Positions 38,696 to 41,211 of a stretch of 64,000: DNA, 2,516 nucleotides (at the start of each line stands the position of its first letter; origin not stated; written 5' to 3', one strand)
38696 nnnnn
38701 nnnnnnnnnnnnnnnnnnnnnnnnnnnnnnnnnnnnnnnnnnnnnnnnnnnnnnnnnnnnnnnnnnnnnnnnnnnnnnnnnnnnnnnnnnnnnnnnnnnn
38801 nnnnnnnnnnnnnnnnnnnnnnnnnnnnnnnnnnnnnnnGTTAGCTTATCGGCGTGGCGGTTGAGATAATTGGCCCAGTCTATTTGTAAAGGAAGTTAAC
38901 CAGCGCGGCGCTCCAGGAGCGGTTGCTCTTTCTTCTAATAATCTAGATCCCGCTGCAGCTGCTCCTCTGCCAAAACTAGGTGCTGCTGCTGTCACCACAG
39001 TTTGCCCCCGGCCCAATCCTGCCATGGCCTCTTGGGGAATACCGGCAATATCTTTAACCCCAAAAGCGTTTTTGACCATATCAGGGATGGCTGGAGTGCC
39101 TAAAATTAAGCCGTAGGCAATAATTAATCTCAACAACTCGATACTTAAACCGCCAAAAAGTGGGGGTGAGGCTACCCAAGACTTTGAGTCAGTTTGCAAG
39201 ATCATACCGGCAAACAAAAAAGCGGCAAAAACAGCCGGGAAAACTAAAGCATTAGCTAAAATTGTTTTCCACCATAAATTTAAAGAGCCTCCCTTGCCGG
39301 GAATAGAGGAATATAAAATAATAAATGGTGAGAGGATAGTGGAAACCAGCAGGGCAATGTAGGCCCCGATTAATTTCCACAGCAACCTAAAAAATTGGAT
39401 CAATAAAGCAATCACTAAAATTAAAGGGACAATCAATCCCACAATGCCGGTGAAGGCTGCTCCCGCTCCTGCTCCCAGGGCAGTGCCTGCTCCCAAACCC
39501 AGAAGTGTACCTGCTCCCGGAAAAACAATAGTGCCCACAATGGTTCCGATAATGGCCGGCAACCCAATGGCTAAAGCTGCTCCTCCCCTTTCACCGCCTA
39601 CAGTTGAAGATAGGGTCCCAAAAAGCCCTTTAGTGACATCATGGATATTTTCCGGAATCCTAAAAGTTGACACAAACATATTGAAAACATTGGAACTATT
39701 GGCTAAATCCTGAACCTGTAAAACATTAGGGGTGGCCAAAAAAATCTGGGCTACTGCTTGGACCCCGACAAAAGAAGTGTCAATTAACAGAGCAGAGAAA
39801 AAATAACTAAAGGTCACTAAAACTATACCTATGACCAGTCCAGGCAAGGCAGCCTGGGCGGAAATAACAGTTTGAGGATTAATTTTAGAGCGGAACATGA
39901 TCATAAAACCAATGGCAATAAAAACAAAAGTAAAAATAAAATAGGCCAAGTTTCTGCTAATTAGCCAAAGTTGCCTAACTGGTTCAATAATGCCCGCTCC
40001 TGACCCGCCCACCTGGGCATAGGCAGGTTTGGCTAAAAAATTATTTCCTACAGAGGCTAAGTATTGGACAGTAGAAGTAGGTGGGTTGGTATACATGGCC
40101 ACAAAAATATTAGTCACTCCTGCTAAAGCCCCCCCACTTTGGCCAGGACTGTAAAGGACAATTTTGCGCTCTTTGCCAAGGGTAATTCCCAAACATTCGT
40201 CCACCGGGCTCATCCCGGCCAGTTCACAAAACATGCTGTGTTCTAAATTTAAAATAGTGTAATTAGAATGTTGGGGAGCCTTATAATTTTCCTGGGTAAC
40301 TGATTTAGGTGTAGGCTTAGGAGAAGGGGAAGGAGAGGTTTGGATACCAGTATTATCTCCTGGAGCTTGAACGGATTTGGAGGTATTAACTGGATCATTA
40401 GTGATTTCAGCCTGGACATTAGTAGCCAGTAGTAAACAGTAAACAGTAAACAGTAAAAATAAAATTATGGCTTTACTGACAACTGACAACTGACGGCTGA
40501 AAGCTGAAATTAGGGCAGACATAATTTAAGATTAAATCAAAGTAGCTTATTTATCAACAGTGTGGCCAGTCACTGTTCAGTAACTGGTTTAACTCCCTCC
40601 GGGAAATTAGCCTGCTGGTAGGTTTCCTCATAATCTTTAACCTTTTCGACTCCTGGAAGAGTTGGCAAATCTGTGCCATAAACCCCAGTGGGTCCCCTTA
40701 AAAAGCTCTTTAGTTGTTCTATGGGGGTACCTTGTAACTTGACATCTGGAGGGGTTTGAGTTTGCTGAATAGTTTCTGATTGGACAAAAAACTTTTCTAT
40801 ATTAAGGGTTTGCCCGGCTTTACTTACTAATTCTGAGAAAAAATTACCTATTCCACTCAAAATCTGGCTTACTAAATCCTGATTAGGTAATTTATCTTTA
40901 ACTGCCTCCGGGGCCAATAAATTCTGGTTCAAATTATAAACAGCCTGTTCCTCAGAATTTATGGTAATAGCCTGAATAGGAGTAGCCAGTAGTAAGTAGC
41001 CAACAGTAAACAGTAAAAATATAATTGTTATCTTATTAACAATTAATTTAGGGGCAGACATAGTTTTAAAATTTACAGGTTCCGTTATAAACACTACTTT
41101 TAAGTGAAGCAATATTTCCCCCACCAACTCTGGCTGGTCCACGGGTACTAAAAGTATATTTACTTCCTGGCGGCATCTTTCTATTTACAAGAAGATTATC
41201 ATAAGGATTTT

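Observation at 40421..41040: Heptanucleotide-periodic 5' coding regions in the VirB6-like gene and its small paralog: possible slipped-strand phase variation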

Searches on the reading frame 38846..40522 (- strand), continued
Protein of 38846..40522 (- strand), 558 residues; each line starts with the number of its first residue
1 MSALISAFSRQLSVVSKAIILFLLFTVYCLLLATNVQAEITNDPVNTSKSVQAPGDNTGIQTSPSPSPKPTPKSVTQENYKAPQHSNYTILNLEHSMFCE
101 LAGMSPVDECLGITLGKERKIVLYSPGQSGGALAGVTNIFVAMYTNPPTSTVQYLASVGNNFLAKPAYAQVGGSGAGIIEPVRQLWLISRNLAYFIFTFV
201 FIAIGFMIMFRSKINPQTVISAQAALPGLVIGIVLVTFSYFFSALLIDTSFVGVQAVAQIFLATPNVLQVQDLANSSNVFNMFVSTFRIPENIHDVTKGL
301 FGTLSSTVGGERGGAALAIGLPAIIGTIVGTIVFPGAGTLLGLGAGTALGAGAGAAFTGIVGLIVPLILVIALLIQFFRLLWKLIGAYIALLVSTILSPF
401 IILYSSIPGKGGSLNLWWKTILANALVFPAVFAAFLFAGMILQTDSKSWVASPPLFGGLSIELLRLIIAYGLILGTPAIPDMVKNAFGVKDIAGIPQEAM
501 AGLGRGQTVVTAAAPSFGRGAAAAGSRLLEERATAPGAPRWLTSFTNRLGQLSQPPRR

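Call 51: fold_search(model_id=the predicted structure, library=pdb)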
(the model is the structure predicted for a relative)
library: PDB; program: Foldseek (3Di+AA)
matches with E <= 10: 235; with E <= 0.001: 0
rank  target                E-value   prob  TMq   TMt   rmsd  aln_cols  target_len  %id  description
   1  8rtd_L                7.8e-02  0.90  0.18  0.33  17.8       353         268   14  Stalk-Arches-IMC structure from the fully-assembled R388 type IV secretion system determined by cryo-EM. (released 2024-06-19)
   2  7o3v_G                1.3e-01  0.54  0.15  0.25  15.4       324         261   13  Stalk complex structure (TrwJ/VirB5-TrwI/VirB6) from the fully-assembled R388 type IV secretion system determined by c (released 2022-06-22)
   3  8rt9_F                1.4e-01  0.82  0.19  0.32  16.6       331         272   15  Stalk complex full-length structure (TrwJ/VirB5-TrwI/VirB6) from the fully-assembled R388 type IV secretion system det (released 2024-06-19)
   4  7udn_B                1.9e-01  0.15  0.08  0.13  26.2       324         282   11  Crystal structure of designed helical repeat protein RPB_PLP1_R6 in alternative conformation 2 (released 2023-03-22)
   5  9ngy_FP1              2.3e-01  0.60  0.16  0.12  18.6       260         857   14  In situ cryo-EM structure of protochannel (DotA-IcmX) of the Legionella Dot/Icm T4SS machine (released 2025-09-17)
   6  7o3v_F                3.7e-01  0.77  0.21  0.39  11.1       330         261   13  Stalk complex structure (TrwJ/VirB5-TrwI/VirB6) from the fully-assembled R388 type IV secretion system determined by c (released 2022-06-22)
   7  7n6g_3R               4.8e-01  0.10  0.09  0.12  49.7       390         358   14  C1 of central pair (released 2022-05-18)
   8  9f63                  5.3e-01  0.07  0.09  0.10  30.9       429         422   14  Crystal structure of Saccharomyces cerevisiae pH nine-sensitive protein 1 (PNS1) (released 2024-05-15)
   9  8rtd_I                7.2e-01  0.20  0.12  0.23  17.6       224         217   17  Stalk-Arches-IMC structure from the fully-assembled R388 type IV secretion system determined by cryo-EM. (released 2024-06-19)
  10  7n6g_3W               7.2e-01  0.12  0.13  0.16  47.0       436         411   11  C1 of central pair (released 2022-05-18)
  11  6grj_B                8.6e-01  0.10  0.11  0.17  37.9       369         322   15  Structure of the AhlB pore of the tripartite alpha-pore forming toxin, AHL, from Aeromonas hydrophila. (released 2019-07-03)
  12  7p5j_A                9.0e-01  0.08  0.10  0.14  29.8       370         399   12  Cryo-EM structure of human TTYH1 in GDN (released 2021-08-11)
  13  8pkm_R                9.4e-01  0.08  0.09  0.14  28.8       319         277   15  Befiradol-bound serotonin 5-HT1A receptor - Gi Protein Complex (released 2024-05-29)
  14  5gli                  9.8e-01  0.08  0.10  0.13  27.8       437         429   13  Human endothelin receptor type-B in the ligand-free form (released 2016-09-07)
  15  7n6g_3P               1.1e+00  0.12  0.13  0.19  48.8       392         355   12  C1 of central pair (released 2022-05-18)
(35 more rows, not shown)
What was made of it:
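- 38846..40522 (-): 558-aa polytopic membrane protein gene (VirB6-like) with an N-terminal signal peptide. It is the carrier of tracts 1 and 2. The best PDB fold hits are TrwI/VirB6 of R388, but they are weak (E 0.08-0.4, call 51).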

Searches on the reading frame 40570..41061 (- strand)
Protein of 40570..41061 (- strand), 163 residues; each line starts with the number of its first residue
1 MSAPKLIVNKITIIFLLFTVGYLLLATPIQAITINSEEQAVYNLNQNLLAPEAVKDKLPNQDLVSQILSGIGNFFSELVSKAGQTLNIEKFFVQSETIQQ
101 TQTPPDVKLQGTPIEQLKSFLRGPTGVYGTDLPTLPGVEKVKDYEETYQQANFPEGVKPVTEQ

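Call 6: search_protein_families(library=pfam, proteins=[window:40570-41061:-], max_evalue=0.01)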
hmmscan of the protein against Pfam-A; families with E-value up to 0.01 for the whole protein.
window:40570-41061:- (163 aa): 0 families

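Call 60: find_encoding_contigs(protein=window:40570-41061:-, flank=3000, max_places=8)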
Protein window:40570-41061:- (163 aa): 4 contigs read that carry it; 3 places shown.
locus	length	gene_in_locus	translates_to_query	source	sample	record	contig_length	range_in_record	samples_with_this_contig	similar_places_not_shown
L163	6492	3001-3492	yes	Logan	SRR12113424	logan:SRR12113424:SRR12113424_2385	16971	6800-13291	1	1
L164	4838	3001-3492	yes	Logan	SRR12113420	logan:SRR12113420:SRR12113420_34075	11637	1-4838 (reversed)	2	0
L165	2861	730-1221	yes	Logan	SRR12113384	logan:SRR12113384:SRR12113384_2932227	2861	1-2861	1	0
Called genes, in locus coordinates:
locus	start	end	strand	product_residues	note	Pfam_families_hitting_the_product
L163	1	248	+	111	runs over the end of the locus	PF18895:T4SS_pilin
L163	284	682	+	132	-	PF18895:T4SS_pilin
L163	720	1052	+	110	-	PF18895:T4SS_pilin (weak)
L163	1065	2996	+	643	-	PF01551:Peptidase_M23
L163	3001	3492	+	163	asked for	-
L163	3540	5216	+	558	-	-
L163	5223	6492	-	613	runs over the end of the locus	-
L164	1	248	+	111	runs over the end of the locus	PF18895:T4SS_pilin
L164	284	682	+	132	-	PF18895:T4SS_pilin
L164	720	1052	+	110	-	PF18895:T4SS_pilin (weak)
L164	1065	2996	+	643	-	PF01551:Peptidase_M23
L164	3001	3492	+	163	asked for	-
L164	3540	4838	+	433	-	?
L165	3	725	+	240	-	?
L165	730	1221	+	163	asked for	-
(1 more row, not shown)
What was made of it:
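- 40570..41061 (-): 163-aa secreted protein gene immediately upstream. It shares only the leader-peptide module with the 558-aa gene. Called as 163 aa on Logan contigs (call 60).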
